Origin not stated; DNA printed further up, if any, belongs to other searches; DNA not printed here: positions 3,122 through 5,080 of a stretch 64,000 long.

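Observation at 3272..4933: Asp-box (sialidase-fold) propeller fused to an AraC DNA-binding domain: a possible glycan-sensing one-component regulator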

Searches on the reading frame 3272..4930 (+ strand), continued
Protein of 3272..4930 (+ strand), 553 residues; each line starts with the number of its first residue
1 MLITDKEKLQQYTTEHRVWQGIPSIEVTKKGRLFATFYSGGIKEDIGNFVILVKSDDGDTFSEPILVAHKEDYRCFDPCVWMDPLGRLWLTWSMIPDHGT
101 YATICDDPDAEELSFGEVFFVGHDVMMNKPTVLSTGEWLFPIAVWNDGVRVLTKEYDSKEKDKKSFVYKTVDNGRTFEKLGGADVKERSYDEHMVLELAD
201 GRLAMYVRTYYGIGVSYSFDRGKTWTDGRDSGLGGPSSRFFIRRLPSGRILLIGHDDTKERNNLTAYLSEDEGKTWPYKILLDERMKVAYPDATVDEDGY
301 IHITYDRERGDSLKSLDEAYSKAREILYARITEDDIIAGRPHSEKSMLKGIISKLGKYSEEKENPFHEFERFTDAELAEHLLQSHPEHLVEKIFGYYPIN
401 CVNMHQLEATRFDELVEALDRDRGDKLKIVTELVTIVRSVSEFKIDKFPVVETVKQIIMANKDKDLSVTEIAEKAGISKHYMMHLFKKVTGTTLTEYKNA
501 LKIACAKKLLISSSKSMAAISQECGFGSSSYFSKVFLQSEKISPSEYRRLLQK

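Call 32: find_related_loci(query=A1, collection=genome_contigs, flank=10000)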
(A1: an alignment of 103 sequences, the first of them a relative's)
Query A1 (553 aa) in genome_contigs; peptide patterns used: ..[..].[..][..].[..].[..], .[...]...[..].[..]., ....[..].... (x = any residue, [..] = any of these).
599 stretches matched a pattern (row limit reached: there are more); 521 encode a relative of the query (tblastn E <= 1e-3); the best 80 are kept; 80 distinct loci.
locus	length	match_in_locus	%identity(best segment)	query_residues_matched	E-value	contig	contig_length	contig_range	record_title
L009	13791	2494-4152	71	1-553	0e+0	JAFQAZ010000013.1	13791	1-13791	MAG: Clostridia bacterium isolate RGIG1655 Goat_Cecum-1__c314645, whole genome shotgun sequence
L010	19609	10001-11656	60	1-551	0e+0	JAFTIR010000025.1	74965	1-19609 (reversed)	MAG: Clostridia bacterium isolate RGIG3854 Roe_deer_Cecum-1__c370122, whole genome shotgun sequence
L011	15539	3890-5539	57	1-550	0e+0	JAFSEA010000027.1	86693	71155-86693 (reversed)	MAG: Oscillospiraceae bacterium isolate RGIG3057 Goat_Rectum-4__c231623, whole genome shotgun sequence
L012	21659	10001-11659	57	1-551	0e+0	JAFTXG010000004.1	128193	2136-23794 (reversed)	MAG: Lachnospiraceae bacterium isolate RGIG4233 Roe_deer_Colon-4__c241, whole genome shotgun sequence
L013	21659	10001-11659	56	1-552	0e+0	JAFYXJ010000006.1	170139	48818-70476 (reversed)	MAG: Clostridia bacterium isolate RGIG7508 Water_buffalos_Colon.Co__c584131, whole genome shotgun sequence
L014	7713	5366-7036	57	1-553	0e+0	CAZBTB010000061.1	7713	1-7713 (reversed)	MAG TPA_asm: uncultured Lachnospiraceae bacterium isolate SRP199465_co2_331 genome assembly, contig: NODE_29859_length_7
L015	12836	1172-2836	55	1-549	0e+0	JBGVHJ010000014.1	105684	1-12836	MAG: Eubacteriales bacterium isolate fecal_MAG_346 fecal_MAG_346_contig_0014, whole genome shotgun sequence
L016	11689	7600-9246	55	1-552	0e+0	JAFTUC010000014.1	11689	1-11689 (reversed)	MAG: Clostridia bacterium isolate RGIG4151 Roe_deer_Colon-1__c1286, whole genome shotgun sequence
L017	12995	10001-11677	53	1-553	0e+0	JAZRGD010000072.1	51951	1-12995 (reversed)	MAG: Eubacteriales bacterium isolate T1900045493_YK20190187.MAGScoT_cleanbin_000007 SGB_7392_k141_1749049, whole genome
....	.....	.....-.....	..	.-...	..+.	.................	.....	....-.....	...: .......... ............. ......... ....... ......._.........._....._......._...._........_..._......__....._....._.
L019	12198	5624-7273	52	1-553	0e+0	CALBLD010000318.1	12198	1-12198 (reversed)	MAG TPA_asm: uncultured Clostridia bacterium isolate SRR1747061_bin.34_CONCOCT_v1.1_MAG genome assembly, contig: ERZ8082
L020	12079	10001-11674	52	1-550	0e+0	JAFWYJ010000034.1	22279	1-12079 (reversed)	MAG: Clostridia bacterium isolate RGIG6183 Sheep_Rectum-1__c475274, whole genome shotgun sequence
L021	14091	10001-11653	51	1-550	0e+0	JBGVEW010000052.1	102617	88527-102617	MAG: Eubacteriales bacterium isolate fecal_MAG_404 fecal_MAG_404_contig_0052, whole genome shotgun sequence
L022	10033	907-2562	51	1-553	0e+0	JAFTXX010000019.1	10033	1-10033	MAG: Clostridia bacterium isolate RGIG4250 Roe_deer_Colon-5__c462, whole genome shotgun sequence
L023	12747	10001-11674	51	1-548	0e+0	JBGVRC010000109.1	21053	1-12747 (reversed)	MAG: Candidatus Scatosoma sp. isolate fecal_MAG_15 fecal_MAG_15_contig_0109, whole genome shotgun sequence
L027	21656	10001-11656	50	1-553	0e+0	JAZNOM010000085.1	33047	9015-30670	MAG: Eubacteriales bacterium isolate T1900044652_TS20190118.MAGScoT_cleanbin_000039 SGB_1436_k141_279213, whole genome s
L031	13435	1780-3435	49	1-553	0e+0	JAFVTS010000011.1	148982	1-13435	MAG: Clostridia bacterium isolate RGIG5386 Sheep_Colon-3__c548, whole genome shotgun sequence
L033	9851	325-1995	53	1-550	0e+0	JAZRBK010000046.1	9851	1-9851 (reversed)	MAG: Candidatus Scatosoma sp. isolate T1900045129_TC20190123.MAGScoT_cleanbin_000010 SGB_4873_k141_2843313, whole genome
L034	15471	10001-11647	51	1-549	1e-178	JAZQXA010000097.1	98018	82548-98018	MAG: Candidatus Flemingiibacterium sp. isolate T1900045163_TC20190157.MAGScoT_cleanbin_000012 SGB_5099_k141_434541, whol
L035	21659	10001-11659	47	2-550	6e-175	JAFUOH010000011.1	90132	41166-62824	MAG: Clostridia bacterium isolate RGIG4676 Roe_deer_Rectum-5__c1435, whole genome shotgun sequence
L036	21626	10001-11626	50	5-553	9e-174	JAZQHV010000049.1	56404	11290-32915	MAG: Eubacteriales bacterium isolate T1900044625_TS20190091.MAGScoT_cleanbin_000109 SGB_944_k141_1380828, whole genome s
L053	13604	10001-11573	55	1-355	4e-123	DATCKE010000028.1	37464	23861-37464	MAG TPA_asm: Clostridia bacterium isolate SMAG_U7088 k141_279521, whole genome shotgun sequence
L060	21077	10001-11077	53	1-360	2e-112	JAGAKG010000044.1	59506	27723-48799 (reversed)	MAG: Clostridia bacterium isolate RGIG8519 Water_deer_Cecum-2__c350090, whole genome shotgun sequence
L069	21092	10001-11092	46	10-357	9e-93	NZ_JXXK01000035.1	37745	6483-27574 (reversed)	Ruthenibacterium lactatiformans strain 585-1 contig00035, whole genome shotgun sequence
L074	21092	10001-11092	44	10-357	2e-91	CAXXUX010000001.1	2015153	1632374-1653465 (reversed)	MAG: uncultured Saccharofermentans sp. isolate 009b34df-6986-4c74-874c-2c53a54848ac genome assembly, contig: contig_1, w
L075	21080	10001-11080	45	10-354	4e-91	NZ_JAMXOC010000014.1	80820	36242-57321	Ohessyouella blattaphilus strain PAL227 NODE_14, whole genome shotgun sequence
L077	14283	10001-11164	43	10-381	1e-89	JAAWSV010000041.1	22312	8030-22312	MAG: Oscillospiraceae bacterium isolate ABMPRH_162_1_1 SL341402_scaffold_3894, whole genome shotgun sequence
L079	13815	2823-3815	50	17-355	3e-97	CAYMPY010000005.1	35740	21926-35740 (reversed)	MAG TPA_asm: uncultured Oscillospiraceae bacterium isolate SRP315200_co2_690 genome assembly, contig: NODE_619_length_35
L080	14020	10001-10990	46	17-354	1e-87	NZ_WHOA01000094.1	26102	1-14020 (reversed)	Paenibacillus phytorum strain LMG 31458 Contig_112_78.7458, whole genome shotgun sequence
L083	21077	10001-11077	41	11-354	6e-84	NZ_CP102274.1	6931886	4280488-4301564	Hungatella hathewayi strain DSM 13479 chromosome, complete genome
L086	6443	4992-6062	41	6-349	2e-82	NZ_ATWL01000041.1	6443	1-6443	Ruania albidiflava DSM 18029 K338DRAFT_scaffold00041.41_C, whole genome shotgun sequence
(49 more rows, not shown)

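Call 38: search_protein_families(library=pfam, proteins=[L012:14385-15317:+, L011:5576-6232:+, L011:8534-9403:+, L074:8302-9678:-, L086:3094-3957:+, L053:4704-5594:+, L034:8894-9790:+, L035:3463-4215:+, L079:3836-4855:+, L033:7417-8475:+], max_evalue=0.00001)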
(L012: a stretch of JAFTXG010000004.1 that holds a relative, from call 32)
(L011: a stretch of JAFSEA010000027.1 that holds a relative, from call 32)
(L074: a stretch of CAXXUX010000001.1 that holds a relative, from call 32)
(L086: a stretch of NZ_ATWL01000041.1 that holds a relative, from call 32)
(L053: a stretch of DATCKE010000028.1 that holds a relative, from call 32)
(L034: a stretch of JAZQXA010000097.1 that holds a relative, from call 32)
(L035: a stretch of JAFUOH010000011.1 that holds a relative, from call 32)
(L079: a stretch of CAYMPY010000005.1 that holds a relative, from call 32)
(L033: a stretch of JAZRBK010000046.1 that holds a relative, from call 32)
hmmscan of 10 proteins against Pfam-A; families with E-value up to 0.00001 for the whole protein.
L012:14385-15317:+ (311 aa): 1 family
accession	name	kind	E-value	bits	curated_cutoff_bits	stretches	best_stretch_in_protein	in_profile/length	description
PF00528.27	BPD_transp_1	-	7.2e-14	52.4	26.4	1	100-295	1-173/184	Binding-protein-dependent transport system inner membrane component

L011:5576-6232:+ (219 aa): 1 family
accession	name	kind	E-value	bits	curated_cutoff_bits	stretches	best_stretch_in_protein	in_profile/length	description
PF01081.25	Aldolase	-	1e-36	126.7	27.8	1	6-205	2-195/196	KDPG and KHG aldolase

L011:8534-9403:+ (290 aa): 4 families
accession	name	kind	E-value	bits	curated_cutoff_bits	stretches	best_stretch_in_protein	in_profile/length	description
PF12833.13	HTH_18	-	3.2e-17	63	33.6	1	208-287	1-80/80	Helix-turn-helix domain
PF00165.29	HTH_AraC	-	1.2e-15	57.6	26.6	1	250-286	7-42/42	Bacterial regulatory helix-turn-helix proteins, AraC family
PF02311.25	AraC_binding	-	2.1e-10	40.9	21.1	1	34-85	16-67/135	AraC-like ligand binding domain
PF07883.17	Cupin_2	-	1.2e-09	38.2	27.2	1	35-85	12-62/70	Cupin domain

L074:8302-9678:- (459 aa): 2 families
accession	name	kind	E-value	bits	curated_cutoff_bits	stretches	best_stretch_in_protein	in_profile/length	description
PF01979.26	Amidohydro_1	-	9.6e-25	88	25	1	57-439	1-345/345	Amidohydrolase family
PF07969.17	Amidohydro_3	-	2.6e-12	47.4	29.7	1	357-440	405-472/472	Amidohydrolase family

L086:3094-3957:+ (288 aa): 2 families
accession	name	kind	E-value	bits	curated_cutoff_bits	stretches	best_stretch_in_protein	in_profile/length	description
PF00005.33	ABC_tran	-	1.4e-29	103.9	25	1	22-175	1-137/137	ABC transporter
PF13304.12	AAA_21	-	2e-09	38.4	27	0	141-209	232-303/304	AAA domain, putative AbiEii toxin, Type IV TA system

L053:4704-5594:+ (297 aa): 1 family
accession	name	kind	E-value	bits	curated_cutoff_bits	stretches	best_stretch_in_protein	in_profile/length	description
PF00528.27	BPD_transp_1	-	3.6e-10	40.3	26.4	1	117-290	32-182/184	Binding-protein-dependent transport system inner membrane component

L034:8894-9790:+ (299 aa): 1 family
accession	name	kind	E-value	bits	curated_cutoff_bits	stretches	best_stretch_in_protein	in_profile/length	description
PF01261.30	AP_endonuc_2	-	8.1e-27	94.9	31.1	1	22-252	2-229/249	Xylose isomerase-like TIM barrel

L035:3463-4215:+ (251 aa): 3 families
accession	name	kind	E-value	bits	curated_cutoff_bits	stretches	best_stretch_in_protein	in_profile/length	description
PF13561.12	adh_short_C2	-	2.2e-48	165.4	27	1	8-247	1-236/236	Enoyl-(Acyl carrier protein) reductase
PF00106.31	adh_short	-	7.8e-45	153.2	26.6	1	3-198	2-192/195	short chain dehydrogenase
PF08659.16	KR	-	1.6e-11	44.9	22.6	1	3-157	2-151/180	KR domain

L079:3836-4855:+ (340 aa): 1 family
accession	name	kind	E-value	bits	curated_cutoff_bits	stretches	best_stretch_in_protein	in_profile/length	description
PF00294.29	PfkB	-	2.9e-39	135.6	25.8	1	1-317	1-295/302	pfkB family carbohydrate kinase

L033:7417-8475:+ (353 aa): 4 families
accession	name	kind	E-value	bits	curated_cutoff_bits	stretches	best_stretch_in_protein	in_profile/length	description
PF22725.1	GFO_IDH_MocA_C3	-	8e-28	97.4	27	1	131-246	4-123/124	GFO/IDH/MocA C-terminal domain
PF02894.22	GFO_IDH_MocA_C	-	1.9e-25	90.4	22.9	1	132-351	1-218/218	Oxidoreductase family, C-terminal alpha/beta domain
PF01408.29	GFO_IDH_MocA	-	2.1e-25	90.2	24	1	4-119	2-119/120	Oxidoreductase family, NAD-binding Rossmann fold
PF07991.19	KARI_N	-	1.6e-07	31.5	20.6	1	3-76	5-74/165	Acetohydroxy acid isomeroreductase, NADPH-binding domain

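Call 39: search_protein_families(library=pfam, proteins=[L060:12246-13214:+, L034:12317-13249:+, L075:3694-4587:-, L083:6816-8363:-, L031:10784-12106:+, L069:4811-6046:-, L077:5950-7359:-, L074:7480-8259:-, L083:2847-3650:-, L075:4630-5799:-], max_evalue=0.00001)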
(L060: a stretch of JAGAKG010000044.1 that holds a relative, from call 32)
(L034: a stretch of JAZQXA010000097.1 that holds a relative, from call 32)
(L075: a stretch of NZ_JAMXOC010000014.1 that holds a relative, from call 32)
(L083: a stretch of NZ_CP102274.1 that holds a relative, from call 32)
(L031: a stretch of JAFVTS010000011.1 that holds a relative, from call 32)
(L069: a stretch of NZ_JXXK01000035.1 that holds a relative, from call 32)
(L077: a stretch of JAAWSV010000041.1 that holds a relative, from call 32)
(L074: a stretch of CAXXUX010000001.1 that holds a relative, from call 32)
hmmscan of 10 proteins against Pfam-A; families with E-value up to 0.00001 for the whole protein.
L060:12246-13214:+ (323 aa): 1 family
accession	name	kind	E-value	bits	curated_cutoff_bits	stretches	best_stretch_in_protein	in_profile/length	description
PF14486.12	DUF4432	-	4e-85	285.7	32.5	1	26-318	2-303/304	Domain of unknown function (DUF4432)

L034:12317-13249:+ (311 aa): 1 family
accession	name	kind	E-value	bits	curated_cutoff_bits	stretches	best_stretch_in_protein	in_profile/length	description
PF05035.17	DGOK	-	1.9e-43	148.9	25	1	10-274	1-253/281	2-keto-3-deoxy-galactonokinase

L075:3694-4587:- (298 aa): 7 families
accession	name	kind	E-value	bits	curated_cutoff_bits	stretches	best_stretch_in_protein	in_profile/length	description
PF01370.27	Epimerase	-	1.8e-39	136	20.9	1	4-227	2-240/240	NAD dependent epimerase/dehydratase family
PF16363.11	GDP_Man_Dehyd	-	1e-32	114.3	27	1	4-241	1-262/332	GDP-mannose 4,6 dehydratase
PF04321.23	RmlD_sub_bind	-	4.9e-15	55.8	27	1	1-171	1-158/287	RmlD substrate binding domain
PF01073.25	3Beta_HSD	-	1.3e-14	54.4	22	1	5-208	2-223/280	3-beta hydroxysteroid dehydrogenase/isomerase family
PF13460.12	NAD_binding_10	-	4.1e-13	50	27.2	1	7-164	1-146/184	NAD(P)H-binding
PF02719.21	Polysacc_synt_2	-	5.9e-08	32.7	20.2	1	43-114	57-128/293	Polysaccharide biosynthesis protein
PF07993.18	NAD_binding_4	-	5.9e-07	29.3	20.1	0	62-166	87-209/258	Male sterility protein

L083:6816-8363:- (516 aa): 3 families
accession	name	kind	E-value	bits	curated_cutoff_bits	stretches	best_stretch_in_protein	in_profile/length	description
PF00005.33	ABC_tran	-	3.3e-54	183.7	25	2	41-190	1-137/137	ABC transporter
PF13304.12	AAA_21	-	6.2e-11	43.3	27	0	54-74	2-22/304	AAA domain, putative AbiEii toxin, Type IV TA system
PF09818.15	ABC_ATPase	-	4.2e-06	26.4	23.2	0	183-242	191-254/283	P-loop domain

L031:10784-12106:+ (441 aa): 1 family
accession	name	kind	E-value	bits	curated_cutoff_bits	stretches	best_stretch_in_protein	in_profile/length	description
PF04734.18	Ceramidase_alk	-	1e-07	31.5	32.1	1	7-261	3-280/509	Neutral/alkaline non-lysosomal ceramidase, N-terminal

L069:4811-6046:- (412 aa): 3 families
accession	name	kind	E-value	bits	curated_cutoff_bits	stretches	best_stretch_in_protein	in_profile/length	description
PF13458.12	Peripla_BP_6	-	6.4e-57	194.2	31.7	1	51-399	1-339/343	Periplasmic binding protein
PF01094.35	ANF_receptor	-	6.9e-20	71.8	25.4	1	79-292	10-222/353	Receptor family ligand binding region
PF13433.12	Peripla_BP_5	-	1.4e-12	47.9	27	1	60-386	9-325/363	Periplasmic binding protein domain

L077:5950-7359:- (470 aa): 1 family
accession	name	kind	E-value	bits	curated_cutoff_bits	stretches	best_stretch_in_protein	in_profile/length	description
PF01979.26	Amidohydro_1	-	7.9e-23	81.7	25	1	120-434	29-344/345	Amidohydrolase family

L074:7480-8259:- (260 aa): 1 family
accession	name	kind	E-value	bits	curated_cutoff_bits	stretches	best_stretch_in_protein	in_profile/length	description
PF00248.27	Aldo_ket_red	-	1.5e-12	47.7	24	1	22-166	3-161/291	Aldo/keto reductase family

L083:2847-3650:- (268 aa): 2 families
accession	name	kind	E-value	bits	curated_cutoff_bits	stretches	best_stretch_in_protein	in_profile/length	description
PF07729.17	FCD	-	1.4e-20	74.4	24.3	1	128-251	1-124/125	FCD domain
PF08461.16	HTH_12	-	2.4e-07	31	21.4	1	39-97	7-65/66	Ribonuclease R winged-helix domain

L075:4630-5799:- (390 aa): 1 family
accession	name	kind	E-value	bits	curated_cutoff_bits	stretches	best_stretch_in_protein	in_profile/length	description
PF13407.12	Peripla_BP_4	-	4.9e-27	95.5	35.1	1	60-362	3-257/258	Periplasmic binding protein domain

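Call 47: search_protein_families(library=ncbifam, proteins=[L083:9935-11101:+, L080:9929-10999:+, L060:10001-11089:+], max_evalue=0.01)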
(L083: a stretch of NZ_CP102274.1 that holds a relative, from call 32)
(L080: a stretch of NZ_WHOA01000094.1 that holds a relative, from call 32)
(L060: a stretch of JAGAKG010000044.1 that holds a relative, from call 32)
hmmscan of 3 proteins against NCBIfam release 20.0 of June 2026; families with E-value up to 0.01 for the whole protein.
L083:9935-11101:+ (389 aa): 0 families

L080:9929-10999:+ (357 aa): 0 families

L060:10001-11089:+ (363 aa): 0 families
